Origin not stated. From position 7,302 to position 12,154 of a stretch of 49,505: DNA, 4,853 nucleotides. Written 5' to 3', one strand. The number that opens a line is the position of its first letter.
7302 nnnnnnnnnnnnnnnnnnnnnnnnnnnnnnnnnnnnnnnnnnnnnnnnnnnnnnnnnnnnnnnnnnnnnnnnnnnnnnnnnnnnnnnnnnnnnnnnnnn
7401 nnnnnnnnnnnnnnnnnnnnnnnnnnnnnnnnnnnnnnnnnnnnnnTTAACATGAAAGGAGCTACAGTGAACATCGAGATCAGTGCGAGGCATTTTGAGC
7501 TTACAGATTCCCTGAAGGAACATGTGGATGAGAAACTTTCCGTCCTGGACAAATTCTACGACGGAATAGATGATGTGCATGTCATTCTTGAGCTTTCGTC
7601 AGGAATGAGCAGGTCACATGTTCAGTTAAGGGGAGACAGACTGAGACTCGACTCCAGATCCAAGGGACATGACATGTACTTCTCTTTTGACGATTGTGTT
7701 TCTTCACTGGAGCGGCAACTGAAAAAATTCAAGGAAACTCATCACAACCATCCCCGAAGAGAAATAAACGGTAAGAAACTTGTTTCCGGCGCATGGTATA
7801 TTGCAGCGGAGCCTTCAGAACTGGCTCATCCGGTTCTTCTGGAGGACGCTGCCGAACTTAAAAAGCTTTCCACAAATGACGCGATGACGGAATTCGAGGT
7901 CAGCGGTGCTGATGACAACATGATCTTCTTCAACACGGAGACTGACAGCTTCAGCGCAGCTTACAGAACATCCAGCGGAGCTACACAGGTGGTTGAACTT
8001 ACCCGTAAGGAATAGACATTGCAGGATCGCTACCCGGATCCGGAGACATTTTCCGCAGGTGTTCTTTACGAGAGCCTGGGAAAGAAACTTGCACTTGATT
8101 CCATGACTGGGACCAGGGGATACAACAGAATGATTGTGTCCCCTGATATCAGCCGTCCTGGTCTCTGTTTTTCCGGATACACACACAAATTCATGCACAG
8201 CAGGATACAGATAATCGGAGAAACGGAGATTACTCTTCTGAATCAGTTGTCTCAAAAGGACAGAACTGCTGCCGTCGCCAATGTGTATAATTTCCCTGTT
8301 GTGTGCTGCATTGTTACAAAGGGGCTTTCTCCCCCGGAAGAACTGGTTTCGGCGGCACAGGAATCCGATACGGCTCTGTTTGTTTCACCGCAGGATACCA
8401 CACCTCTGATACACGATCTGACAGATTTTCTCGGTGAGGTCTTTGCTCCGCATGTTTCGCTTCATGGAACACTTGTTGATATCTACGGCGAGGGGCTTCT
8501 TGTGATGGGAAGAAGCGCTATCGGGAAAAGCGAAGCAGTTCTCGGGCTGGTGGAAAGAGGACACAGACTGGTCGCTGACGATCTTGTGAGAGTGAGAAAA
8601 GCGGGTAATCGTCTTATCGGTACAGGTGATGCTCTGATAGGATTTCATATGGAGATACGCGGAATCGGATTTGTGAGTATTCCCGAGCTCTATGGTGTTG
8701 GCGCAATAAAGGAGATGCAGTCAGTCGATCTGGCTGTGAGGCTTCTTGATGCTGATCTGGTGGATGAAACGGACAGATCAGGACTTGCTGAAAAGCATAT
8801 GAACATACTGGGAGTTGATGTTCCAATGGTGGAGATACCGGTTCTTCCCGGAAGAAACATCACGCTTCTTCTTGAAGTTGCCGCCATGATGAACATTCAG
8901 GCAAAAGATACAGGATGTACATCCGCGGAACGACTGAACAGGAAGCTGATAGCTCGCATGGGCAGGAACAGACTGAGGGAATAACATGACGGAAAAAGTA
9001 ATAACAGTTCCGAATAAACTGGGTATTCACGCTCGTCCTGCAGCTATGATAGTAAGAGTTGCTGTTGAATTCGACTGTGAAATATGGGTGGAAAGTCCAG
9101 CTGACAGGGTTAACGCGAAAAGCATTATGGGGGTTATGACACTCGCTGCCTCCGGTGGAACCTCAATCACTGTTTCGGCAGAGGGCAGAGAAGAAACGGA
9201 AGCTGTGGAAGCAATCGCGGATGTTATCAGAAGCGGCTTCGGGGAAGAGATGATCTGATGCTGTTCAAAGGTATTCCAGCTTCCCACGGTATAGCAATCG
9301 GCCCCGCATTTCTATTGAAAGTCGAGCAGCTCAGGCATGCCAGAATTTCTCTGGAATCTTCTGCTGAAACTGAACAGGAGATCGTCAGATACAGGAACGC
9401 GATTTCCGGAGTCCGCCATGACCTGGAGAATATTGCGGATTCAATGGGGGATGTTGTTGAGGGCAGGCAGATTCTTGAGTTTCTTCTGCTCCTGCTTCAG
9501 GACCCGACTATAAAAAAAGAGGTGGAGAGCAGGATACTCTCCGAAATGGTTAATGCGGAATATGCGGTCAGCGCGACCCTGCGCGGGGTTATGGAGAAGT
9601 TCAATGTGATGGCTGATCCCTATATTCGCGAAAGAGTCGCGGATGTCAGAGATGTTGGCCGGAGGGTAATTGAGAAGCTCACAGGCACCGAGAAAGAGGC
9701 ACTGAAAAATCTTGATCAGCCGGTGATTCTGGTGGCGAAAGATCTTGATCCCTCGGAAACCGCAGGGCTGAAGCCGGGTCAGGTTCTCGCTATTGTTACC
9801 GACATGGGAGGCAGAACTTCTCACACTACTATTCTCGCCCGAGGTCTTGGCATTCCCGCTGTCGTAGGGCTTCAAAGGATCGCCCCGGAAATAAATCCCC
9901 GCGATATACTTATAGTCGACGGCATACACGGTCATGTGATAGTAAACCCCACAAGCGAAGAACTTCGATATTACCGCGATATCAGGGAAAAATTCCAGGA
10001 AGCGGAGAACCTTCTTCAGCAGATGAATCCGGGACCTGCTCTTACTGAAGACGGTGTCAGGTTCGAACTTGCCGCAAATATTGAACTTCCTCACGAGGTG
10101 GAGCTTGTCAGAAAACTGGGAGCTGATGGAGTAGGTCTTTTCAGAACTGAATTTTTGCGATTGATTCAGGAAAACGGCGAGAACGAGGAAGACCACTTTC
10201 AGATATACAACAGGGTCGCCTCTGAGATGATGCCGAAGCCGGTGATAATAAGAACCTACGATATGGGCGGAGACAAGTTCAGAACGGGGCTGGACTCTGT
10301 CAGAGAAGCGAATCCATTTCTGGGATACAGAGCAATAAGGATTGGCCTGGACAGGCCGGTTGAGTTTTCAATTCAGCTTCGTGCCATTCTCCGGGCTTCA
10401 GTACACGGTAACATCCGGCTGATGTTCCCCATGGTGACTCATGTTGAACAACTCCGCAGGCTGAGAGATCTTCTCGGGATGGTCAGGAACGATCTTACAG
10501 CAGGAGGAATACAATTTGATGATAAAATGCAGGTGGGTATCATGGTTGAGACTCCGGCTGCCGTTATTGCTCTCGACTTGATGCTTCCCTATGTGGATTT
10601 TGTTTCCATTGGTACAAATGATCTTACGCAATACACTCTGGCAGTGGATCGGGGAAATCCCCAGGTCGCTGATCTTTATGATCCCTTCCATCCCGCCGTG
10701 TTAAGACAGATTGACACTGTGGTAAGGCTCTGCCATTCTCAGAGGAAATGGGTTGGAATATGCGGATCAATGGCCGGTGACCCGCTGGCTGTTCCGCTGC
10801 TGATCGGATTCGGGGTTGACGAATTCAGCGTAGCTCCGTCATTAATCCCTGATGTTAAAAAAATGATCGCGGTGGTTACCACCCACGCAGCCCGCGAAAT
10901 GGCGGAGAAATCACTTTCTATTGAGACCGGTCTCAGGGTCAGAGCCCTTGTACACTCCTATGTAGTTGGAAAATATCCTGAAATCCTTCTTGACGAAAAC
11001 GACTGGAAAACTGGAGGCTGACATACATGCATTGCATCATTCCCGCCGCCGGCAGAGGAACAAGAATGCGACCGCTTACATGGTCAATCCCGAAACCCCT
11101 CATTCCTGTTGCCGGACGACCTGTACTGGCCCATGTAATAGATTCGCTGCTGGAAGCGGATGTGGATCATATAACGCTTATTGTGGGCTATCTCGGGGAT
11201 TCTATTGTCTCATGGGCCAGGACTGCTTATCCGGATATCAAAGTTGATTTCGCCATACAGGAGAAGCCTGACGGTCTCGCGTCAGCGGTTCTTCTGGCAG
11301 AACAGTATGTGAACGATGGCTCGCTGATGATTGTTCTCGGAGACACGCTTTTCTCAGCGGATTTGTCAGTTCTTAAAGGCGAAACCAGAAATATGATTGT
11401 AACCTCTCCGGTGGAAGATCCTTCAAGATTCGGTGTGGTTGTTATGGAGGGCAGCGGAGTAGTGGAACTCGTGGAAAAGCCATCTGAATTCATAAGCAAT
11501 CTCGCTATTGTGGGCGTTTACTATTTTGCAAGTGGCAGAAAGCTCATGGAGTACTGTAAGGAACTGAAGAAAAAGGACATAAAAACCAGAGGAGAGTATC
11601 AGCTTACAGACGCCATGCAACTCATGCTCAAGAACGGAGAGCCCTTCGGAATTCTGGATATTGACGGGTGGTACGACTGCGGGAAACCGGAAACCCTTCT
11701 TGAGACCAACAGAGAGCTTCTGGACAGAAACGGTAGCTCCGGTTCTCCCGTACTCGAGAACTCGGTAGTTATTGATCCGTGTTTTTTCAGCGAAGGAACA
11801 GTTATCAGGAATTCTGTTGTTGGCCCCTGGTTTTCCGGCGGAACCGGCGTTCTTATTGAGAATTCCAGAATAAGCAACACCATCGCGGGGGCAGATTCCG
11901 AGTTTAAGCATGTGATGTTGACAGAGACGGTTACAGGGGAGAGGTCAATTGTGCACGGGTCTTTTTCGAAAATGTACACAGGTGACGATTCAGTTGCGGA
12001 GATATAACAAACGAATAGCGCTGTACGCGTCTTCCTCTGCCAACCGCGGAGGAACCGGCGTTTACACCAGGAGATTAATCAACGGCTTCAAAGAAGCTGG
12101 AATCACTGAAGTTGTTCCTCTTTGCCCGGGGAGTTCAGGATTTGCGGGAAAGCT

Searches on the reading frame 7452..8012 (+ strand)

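Call 30: search_protein_families(library=pfam, proteins=[window:7452-8012:+], max_evalue=0.001)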
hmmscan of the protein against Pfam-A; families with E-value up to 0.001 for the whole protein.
window:7452-8012:+ (187 aa): 1 family
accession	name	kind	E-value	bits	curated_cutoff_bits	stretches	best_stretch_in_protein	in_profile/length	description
PF02482.25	Ribosomal_S30AE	-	3.1e-19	69.9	23.7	1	8-96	1-86/88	Sigma 54 modulation protein / S30EA ribosomal protein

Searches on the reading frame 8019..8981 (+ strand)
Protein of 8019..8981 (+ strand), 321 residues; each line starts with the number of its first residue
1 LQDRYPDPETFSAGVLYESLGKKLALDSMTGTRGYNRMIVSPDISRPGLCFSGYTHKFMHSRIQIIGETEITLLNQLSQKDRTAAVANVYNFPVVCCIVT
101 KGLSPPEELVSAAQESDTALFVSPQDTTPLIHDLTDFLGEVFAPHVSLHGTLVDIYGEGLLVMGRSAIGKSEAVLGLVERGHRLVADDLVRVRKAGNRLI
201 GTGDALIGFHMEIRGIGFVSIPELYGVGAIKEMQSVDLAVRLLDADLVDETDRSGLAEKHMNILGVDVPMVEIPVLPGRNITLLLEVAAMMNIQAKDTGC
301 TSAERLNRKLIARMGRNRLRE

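Call 30: search_protein_families(library=pfam, proteins=[window:8019-8981:+], max_evalue=0.001)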
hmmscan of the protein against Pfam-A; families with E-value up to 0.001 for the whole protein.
window:8019-8981:+ (321 aa): 2 families
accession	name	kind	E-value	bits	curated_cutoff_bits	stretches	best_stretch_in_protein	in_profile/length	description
PF07475.17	Hpr_kinase_C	-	9.4e-52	175.4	33.3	1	142-309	3-170/171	HPr Serine kinase C-terminal domain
PF02603.21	Hpr_kinase_N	-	1.9e-29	102.6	24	1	19-138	5-125/125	HPr Serine kinase N terminus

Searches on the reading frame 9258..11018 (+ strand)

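Call 9: search_protein_families(library=pfam, proteins=[window:9258-11018:+], max_evalue=0.001)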
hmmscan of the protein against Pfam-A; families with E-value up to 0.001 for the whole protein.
window:9258-11018:+ (587 aa): 3 families
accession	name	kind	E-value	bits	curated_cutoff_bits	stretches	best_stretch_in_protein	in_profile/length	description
PF02896.24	PEP-utilizers_C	-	1.6e-104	349.6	22.8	1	254-539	5-290/293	PEP-utilising enzyme, PEP-binding domain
PF05524.18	PEP-utilisers_N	-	2.8e-27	95.7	24.4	1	4-126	1-121/121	PEP-utilising enzyme, N-terminal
PF00391.29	PEP-utilizers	-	8.2e-24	83.4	23.1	1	153-225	2-72/72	PEP-utilising enzyme, mobile domain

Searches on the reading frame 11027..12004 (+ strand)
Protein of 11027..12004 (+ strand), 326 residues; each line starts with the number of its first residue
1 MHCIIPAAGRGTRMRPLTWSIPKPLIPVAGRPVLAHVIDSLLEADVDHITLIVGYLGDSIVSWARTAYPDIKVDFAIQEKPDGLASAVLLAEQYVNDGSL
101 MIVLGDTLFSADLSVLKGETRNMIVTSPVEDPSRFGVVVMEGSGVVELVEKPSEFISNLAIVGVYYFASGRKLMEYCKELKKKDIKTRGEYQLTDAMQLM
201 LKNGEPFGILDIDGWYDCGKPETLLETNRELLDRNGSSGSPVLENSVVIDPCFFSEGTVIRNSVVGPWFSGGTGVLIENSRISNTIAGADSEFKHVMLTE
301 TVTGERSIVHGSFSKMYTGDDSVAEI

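Call 9: search_protein_families(library=pfam, proteins=[window:11027-12004:+], max_evalue=0.001)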
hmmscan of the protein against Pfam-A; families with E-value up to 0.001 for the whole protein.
window:11027-12004:+ (326 aa): 3 families
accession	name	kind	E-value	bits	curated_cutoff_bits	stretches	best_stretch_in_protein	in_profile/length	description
PF00483.29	NTP_transferase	-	4.8e-35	121.7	21.2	1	4-233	3-244/245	Nucleotidyl transferase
PF12804.13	NTP_transf_3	-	1.4e-11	45.2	27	1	3-109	1-98/160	MobA-like NTP transferase domain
PF01128.25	IspD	-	2.7e-06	27.7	27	1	1-53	1-51/221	2-C-methyl-D-erythritol 4-phosphate cytidylyltransferase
